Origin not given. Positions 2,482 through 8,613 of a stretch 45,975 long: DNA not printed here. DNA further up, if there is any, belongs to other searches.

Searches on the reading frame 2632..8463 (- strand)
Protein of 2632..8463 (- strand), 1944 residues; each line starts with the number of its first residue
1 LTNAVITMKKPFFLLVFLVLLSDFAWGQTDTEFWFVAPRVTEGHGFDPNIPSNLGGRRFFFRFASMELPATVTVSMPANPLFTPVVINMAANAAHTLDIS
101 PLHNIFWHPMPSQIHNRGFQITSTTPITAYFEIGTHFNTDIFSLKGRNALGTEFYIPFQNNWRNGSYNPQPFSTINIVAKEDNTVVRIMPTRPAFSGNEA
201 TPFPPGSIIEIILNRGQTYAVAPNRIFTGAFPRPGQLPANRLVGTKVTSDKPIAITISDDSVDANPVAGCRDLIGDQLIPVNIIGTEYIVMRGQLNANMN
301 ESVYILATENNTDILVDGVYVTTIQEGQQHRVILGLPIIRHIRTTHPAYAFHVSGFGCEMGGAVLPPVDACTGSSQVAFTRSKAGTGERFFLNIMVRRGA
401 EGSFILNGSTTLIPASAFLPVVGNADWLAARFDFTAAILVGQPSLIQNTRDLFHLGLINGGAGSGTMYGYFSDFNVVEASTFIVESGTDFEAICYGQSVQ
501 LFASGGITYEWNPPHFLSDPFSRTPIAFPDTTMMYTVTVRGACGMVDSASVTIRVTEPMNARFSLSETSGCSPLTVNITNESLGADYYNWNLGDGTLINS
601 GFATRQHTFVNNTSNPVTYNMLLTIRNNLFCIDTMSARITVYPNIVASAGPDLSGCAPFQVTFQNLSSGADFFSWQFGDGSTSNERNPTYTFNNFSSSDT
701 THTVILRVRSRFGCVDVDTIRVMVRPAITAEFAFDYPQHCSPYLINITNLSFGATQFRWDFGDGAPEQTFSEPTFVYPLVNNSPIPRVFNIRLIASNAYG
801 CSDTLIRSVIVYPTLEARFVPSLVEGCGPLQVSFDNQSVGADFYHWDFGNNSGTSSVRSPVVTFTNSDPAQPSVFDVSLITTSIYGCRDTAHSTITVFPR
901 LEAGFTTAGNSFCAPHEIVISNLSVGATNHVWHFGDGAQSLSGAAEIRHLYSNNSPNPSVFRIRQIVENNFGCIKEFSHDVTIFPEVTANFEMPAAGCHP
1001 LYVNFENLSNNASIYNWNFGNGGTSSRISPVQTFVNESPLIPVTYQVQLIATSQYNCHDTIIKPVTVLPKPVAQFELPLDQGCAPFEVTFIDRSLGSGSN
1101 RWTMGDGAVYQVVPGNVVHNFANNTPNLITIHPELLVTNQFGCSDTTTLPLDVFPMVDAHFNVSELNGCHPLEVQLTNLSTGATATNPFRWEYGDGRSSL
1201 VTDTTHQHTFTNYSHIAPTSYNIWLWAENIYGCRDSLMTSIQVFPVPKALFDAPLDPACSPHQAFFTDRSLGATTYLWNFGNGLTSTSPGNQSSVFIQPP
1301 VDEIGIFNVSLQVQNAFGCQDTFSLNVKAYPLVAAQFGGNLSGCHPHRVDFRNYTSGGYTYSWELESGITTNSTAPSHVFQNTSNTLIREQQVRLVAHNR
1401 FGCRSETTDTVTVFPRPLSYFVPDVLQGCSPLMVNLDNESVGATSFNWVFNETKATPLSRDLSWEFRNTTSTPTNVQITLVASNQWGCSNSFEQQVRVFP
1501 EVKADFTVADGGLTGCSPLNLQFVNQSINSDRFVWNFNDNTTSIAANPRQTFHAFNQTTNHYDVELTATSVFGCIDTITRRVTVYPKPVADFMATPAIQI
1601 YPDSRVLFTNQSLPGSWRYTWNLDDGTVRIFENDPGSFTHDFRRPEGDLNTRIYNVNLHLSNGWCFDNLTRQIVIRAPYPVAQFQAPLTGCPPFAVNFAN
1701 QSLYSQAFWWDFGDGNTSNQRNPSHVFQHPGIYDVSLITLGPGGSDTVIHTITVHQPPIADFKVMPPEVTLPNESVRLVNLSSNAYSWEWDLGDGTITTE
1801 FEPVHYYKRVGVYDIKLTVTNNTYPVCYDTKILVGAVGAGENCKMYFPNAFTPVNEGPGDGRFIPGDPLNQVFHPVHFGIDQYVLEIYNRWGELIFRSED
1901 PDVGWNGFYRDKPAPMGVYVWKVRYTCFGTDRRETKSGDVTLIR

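Call 65: search_protein_families(library=pfam, proteins=[window:2632-8463:-], max_evalue=0.00001)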
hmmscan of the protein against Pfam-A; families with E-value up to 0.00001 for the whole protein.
window:2632-8463:- (1944 aa): 4 families
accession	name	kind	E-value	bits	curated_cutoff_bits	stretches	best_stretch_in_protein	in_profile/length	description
PF18911.6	PKD_4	-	6.1e-70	231.7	27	3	1680-1754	4-83/85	PKD domain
PF00801.26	PKD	-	2.1e-38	130.6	23.5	1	1767-1822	8-68/80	PKD domain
PF17517.7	IgGFc_binding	-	1.3e-34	120.3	25.6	1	148-427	9-270/297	IgGFc binding protein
PF13585.12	CHU_C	-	4.7e-09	36.7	27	1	1847-1940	3-84/86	CHU_C Type IX secretion signal domain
